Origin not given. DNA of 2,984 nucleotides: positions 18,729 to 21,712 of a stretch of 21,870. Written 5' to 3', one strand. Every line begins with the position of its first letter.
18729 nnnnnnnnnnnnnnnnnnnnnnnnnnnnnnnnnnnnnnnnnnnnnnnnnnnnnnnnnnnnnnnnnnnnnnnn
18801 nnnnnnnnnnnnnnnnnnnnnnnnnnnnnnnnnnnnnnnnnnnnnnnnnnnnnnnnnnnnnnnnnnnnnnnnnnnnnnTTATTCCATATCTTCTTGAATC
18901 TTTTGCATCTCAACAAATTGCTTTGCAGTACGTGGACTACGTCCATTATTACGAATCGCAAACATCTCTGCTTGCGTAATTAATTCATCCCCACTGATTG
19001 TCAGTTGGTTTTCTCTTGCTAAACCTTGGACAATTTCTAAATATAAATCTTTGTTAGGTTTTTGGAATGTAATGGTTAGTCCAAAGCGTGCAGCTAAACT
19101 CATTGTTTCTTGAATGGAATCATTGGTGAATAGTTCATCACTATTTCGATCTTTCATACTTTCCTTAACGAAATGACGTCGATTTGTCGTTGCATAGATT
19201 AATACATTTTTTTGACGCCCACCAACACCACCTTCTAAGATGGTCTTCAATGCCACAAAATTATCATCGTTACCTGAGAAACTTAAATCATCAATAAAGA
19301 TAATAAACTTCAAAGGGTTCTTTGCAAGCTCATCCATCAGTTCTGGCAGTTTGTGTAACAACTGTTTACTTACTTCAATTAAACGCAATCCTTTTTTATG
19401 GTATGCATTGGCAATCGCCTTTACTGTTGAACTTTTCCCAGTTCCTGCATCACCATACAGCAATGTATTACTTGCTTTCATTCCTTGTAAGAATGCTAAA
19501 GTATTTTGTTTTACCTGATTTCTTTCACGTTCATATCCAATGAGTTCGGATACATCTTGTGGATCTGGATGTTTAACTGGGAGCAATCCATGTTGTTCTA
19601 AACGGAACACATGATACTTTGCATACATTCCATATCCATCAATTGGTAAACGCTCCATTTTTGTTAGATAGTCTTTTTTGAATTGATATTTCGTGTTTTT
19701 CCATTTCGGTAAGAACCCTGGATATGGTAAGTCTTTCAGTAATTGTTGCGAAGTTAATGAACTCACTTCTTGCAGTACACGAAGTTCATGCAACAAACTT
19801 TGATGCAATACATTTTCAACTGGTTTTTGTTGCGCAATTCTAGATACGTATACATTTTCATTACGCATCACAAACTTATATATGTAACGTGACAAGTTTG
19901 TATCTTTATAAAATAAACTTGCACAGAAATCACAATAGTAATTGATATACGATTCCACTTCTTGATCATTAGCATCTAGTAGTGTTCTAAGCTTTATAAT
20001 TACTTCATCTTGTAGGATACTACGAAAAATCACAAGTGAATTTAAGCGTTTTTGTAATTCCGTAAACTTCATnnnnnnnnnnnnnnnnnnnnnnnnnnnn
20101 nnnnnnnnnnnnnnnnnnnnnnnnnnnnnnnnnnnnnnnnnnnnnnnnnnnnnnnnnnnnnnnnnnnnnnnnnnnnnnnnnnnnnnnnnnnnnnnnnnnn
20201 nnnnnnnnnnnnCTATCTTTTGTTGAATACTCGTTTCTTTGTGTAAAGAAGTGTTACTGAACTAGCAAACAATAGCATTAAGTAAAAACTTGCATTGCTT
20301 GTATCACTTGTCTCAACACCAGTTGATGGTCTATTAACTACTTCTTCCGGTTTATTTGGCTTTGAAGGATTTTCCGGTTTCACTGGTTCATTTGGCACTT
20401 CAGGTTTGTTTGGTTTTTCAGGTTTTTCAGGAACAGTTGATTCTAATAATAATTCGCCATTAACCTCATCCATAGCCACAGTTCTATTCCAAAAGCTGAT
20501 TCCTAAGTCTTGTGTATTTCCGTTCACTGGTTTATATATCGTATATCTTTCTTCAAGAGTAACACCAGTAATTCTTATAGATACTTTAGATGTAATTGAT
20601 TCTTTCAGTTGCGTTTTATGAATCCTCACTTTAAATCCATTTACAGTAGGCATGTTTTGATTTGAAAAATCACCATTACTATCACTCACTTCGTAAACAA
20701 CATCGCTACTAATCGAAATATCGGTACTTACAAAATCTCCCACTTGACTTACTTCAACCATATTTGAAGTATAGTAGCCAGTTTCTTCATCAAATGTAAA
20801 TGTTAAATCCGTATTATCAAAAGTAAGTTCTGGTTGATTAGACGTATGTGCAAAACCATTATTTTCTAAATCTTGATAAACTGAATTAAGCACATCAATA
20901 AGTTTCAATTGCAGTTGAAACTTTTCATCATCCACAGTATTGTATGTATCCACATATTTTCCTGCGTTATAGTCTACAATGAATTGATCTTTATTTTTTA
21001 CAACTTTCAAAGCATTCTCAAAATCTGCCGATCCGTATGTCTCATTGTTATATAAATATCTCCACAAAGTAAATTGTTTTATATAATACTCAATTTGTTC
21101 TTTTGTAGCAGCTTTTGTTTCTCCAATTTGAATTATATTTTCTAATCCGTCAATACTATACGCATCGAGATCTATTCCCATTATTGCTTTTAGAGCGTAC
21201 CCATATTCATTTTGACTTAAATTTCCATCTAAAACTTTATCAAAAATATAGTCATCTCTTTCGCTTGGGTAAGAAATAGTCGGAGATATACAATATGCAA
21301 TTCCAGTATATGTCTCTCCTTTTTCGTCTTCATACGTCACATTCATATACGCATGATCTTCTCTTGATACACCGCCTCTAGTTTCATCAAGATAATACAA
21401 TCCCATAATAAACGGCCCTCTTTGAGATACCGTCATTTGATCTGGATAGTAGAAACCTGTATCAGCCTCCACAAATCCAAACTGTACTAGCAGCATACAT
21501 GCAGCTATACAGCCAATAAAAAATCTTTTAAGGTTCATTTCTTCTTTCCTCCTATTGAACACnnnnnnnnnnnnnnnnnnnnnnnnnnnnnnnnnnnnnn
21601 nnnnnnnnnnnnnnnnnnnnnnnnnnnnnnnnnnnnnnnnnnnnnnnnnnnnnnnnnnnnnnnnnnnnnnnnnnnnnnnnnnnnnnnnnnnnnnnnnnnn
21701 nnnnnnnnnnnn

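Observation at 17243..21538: PPEP-like secreted metalloprotease clustered with a sortase-anchored adhesin: candidate adhesion/release module with a stalk lacking Pro-Pro sites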

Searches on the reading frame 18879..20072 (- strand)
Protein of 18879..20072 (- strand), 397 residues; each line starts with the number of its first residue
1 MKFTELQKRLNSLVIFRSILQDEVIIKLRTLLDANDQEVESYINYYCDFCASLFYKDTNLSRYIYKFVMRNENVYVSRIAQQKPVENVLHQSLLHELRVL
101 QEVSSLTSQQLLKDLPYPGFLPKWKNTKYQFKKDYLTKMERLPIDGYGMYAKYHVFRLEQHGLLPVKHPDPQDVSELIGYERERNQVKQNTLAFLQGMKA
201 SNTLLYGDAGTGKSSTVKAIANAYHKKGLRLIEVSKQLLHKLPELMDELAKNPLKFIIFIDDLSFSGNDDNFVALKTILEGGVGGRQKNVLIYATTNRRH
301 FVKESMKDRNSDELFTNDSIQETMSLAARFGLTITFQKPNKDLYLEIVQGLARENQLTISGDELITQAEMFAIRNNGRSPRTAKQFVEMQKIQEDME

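Call 4: search_protein_families(library=pfam, proteins=[window:18879-20072:-], max_evalue=1)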
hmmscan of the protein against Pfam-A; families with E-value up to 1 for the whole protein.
window:18879-20072:- (397 aa): 20 families
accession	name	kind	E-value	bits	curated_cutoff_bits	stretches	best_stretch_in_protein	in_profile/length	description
PF05673.19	DUF815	-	3.3e-84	282.4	23.8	1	154-388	4-243/249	Protein of unknown function (DUF815)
PF00004.35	AAA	-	4.2e-08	34.2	21.2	1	204-309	2-122/131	ATPase family associated with various cellular activities (AAA)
PF13191.12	AAA_16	-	8.8e-07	30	32.6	1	177-229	2-53/167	AAA ATPase domain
PF25199.1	nSTAND_NTPase5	-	0.0004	20.6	34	1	190-265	30-107/145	Novel STAND NTPase 5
PF20720.3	nSTAND3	-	0.0004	20.5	27.2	1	203-263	20-74/155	Novel STAND NTPase 3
PF13604.12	AAA_30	-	0.00073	19.8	27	1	202-235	20-53/191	AAA domain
PF12775.13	AAA_7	-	0.0021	18.1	25.8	1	189-232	22-65/181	P-loop containing dynein motor region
PF13401.12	AAA_22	-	0.0033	18.2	27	1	200-244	5-49/130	AAA domain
PF13245.12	AAA_19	-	0.015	15.9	25.1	1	196-228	7-39/134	AAA domain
PF07728.20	AAA_5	-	0.019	15.4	22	1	203-236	2-35/139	AAA domain (dynein-related subfamily)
PF13555.12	AAA_29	-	0.026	14.7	27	1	201-221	23-43/61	P-loop containing region of AAA domain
PF09903.14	DUF2130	-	0.029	14.1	26.7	1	63-140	133-205/255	Uncharacterized protein conserved in bacteria (DUF2130)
PF25201.1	nSTAND6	-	0.036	14.5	27.7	1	199-250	17-68/148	Novel STAND NTPase 6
PF01990.22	ATP-synt_F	-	0.055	14.2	23.5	1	211-263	24-76/91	ATP synthase (F/14-kDa) subunit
PF00158.32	Sigma54_activat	-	0.057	13.5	20.2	1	199-235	21-57/168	Sigma-54 interaction domain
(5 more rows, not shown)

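Call 5: search_protein_families(library=ncbifam, proteins=[window:18879-20072:-], max_evalue=1)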
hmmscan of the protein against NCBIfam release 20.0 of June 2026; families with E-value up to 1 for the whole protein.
window:18879-20072:- (397 aa): 24 families
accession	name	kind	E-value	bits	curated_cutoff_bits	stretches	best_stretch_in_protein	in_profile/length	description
NF003229.0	PRK04195.1-5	equivalog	1.8e-07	30.2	280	1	171-233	13-74/413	replication factor C large subunit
TIGR02928.1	TIGR02928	subfamily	6.6e-06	25.2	181.3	1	176-226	16-66/366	orc1/cdc6 family replication initiation protein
NF005992.0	PRK08116.1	subfamily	2.5e-05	23.6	189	1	196-247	108-162/269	hypothetical protein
NF001625.0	PRK00411.1-3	equivalog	8.2e-05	21.5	501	1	185-227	44-86/415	ORC1-type DNA replication protein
TIGR03420.1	DnaA_homol_Hda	equivalog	0.00021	20.9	194.8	1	179-268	16-104/226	DnaA regulatory inactivator Hda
NF003230.0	PRK04195.1-6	equivalog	0.00054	18.7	441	1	170-227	9-66/494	replication factor C large subunit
NF003227.0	PRK04195.1-2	equivalog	0.001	17.9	502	1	170-229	11-72/487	replication factor C large subunit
NF006505.0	PRK08939.1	equivalog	0.0013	18.1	228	1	180-250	132-200/306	primosomal protein DnaI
NF009067.0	PRK12402.1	equivalog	0.0021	17.1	317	1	171-227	11-63/340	replication factor C small subunit 2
NF003069.1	PRK03992.1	subfamily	0.0065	15.7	500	1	202-263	167-233/379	proteasome-activating nucleotidase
TIGR01242.2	TIGR01242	subfamily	0.0082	15.2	500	1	203-263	151-216/362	proteasome-activating nucleotidase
NF001624.0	PRK00411.1-2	subfamily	0.0095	14.8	354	1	195-229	47-81/374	ORC1-type DNA replication protein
TIGR00362.1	DnaA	equivalog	0.013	14.5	343.9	0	199-227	136-164/437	chromosomal replication initiator protein DnaA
NF000868.0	PRK00080.1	equivalog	0.013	14.4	282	1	171-262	21-110/330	Holliday junction branch migration DNA helicase RuvB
NF047747.1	PrtsmActNtasePan2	equivalog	0.014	14.7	700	1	201-261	186-251/397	proteasome-activating nucleotidase Pan2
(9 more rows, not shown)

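Call 85: search_protein_families(library=phrogs, proteins=[window:18879-20072:-], max_evalue=0.01)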
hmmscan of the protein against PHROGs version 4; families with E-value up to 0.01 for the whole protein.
window:18879-20072:- (397 aa): 10 families
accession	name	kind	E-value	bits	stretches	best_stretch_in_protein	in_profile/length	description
phrog_168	-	DNA, RNA and nucleotide metabolism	2.3e-06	28.5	1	171-319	17-160/314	clamp loader of DNA polymerase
phrog_7485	-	unknown function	8.6e-06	25.9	1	203-262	230-285/430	-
phrog_2376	-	other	1.1e-05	25.9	1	180-310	54-180/363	ATPase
phrog_50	-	DNA, RNA and nucleotide metabolism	0.00012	22.3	1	187-249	356-412/570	DnaC-like helicase loader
phrog_9172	-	unknown function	0.00062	19.7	0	192-235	98-139/509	-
phrog_325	-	DNA, RNA and nucleotide metabolism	0.00084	18.7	1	192-227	483-517/986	Dda-like helicase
phrog_3757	-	unknown function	0.001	19.5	1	187-224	113-150/367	-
phrog_11838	-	DNA, RNA and nucleotide metabolism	0.0015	18.8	1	170-226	12-66/420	clamp loader of DNA polymerase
phrog_1297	-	other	0.0027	17.7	0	201-234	26-56/356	ATPase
phrog_124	-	DNA, RNA and nucleotide metabolism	0.0071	16.7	0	196-222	39-65/382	Sak4-like ssDNA annealing protein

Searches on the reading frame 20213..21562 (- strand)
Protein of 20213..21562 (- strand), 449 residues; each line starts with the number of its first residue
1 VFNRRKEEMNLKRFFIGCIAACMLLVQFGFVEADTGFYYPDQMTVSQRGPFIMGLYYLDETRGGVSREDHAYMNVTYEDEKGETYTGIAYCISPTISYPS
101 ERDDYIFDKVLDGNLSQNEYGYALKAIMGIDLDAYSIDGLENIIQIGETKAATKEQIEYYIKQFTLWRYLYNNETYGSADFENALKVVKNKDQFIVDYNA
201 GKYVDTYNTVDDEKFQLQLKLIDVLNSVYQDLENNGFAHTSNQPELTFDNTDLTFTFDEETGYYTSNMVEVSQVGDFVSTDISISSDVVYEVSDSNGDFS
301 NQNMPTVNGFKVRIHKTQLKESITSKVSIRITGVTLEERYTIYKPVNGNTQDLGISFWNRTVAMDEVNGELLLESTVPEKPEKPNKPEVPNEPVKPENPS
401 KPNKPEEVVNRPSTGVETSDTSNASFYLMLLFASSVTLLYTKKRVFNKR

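Call 4: search_protein_families(library=pfam, proteins=[window:20213-21562:-], max_evalue=1)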
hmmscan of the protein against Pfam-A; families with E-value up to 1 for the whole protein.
window:20213-21562:- (449 aa): 2 families
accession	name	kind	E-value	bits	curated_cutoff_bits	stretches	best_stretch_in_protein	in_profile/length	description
PF18624.6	CdiI_4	-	0.018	15.9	25.9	1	173-216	10-54/103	CDI immunity protein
PF08341.16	TED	-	0.088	13.7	22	1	88-188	1-90/102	Thioester domain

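Call 5: search_protein_families(library=ncbifam, proteins=[window:20213-21562:-], max_evalue=1)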
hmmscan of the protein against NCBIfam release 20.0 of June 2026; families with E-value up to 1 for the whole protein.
window:20213-21562:- (449 aa): 1 family
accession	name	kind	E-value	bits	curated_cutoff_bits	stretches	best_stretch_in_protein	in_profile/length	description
NF053819.1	EF0750_LPXTG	subfamily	0.2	12.2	47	1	366-442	33-104/105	EF2685/EF0750 family sortase-dependent surface protein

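Call 17: find_homologous_proteins(query=window:20213-21562:-)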
Query window:20213-21562:-: 2627 candidates shared short words with the query, none scored E <= 0.001.

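Call 19: list_cluster_members(proteins=[window:20213-21538:-, window:20213-21562:-])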
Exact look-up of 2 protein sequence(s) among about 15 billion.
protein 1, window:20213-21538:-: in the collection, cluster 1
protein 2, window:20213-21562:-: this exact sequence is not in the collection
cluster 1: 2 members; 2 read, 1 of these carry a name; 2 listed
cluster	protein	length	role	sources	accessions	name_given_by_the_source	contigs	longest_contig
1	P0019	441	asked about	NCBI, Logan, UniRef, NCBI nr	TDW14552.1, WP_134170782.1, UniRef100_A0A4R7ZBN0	hypothetical protein EDD63_14021 [Breznakia blatticola] | TQXA domain-containing protein n=1 Tax=Breznakia blatticola TaxID=1754012 ... | hypothetical protein [Breznakia blatticola]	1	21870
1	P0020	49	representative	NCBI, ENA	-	-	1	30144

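Call 60: search_solved_structures(query=window:20213-21538:-, max_evalue=10, show_alignments=3)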
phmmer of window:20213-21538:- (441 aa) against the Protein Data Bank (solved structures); distinct sequences matched with E-value up to 10: 3.
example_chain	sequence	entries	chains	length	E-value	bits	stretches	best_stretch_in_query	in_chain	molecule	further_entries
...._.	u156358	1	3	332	0.27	13.4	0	114-171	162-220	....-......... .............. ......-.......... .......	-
8yp2_A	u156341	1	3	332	0.78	11.9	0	114-171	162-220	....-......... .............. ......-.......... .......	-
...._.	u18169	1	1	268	3.6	9.7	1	368-406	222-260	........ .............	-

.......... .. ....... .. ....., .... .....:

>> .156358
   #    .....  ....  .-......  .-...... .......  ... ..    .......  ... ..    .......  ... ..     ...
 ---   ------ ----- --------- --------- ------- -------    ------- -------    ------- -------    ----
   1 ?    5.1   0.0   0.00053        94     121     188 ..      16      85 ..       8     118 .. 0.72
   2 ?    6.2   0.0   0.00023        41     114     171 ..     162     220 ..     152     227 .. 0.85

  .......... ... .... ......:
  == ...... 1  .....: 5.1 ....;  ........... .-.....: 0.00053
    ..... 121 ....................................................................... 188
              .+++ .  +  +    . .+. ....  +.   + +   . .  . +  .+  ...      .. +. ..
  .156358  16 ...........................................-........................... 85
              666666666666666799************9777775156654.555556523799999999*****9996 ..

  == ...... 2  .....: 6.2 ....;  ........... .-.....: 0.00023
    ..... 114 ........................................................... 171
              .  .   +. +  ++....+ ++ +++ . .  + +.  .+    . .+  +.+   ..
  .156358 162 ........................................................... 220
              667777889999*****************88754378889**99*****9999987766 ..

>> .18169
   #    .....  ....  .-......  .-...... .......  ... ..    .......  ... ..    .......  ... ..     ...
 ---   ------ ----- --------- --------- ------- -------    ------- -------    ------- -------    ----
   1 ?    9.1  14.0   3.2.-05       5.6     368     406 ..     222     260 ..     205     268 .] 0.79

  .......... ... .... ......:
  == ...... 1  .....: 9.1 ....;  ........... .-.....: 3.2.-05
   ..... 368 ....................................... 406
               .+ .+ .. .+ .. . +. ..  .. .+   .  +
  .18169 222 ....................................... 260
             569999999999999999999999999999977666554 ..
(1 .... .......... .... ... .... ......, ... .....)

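Call 85: search_protein_families(library=phrogs, proteins=[window:20213-21538:-], max_evalue=0.01)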
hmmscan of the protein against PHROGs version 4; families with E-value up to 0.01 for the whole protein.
window:20213-21538:- (441 aa): 1 family
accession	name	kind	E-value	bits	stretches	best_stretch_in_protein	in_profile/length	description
phrog_31248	-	unknown function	3.1e-05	24.9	1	333-403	42-111/200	-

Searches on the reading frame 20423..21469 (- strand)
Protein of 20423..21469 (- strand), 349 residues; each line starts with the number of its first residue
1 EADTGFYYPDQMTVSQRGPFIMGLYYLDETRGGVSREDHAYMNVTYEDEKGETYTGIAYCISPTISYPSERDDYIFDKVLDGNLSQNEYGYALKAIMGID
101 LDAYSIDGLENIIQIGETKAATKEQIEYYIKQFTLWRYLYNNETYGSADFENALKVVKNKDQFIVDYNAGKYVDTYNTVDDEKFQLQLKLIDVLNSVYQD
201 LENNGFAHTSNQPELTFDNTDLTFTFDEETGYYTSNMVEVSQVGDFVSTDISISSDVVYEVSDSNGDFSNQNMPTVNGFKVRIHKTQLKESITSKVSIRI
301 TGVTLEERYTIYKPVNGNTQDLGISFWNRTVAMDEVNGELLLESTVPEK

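Call 59: find_homologous_proteins(query=window:20423-21469:-, max_evalue=0.01)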
Query window:20423-21469:-: 1177 candidates shared short words with the query, none scored E <= 0.01.

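Call 79: search_dna_similar(query=window:20423-21469:-, collection=plasmids, mode=protein, max_evalue=1, max_rows=10)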
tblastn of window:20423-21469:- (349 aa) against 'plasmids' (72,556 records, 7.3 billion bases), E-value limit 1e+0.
No match.
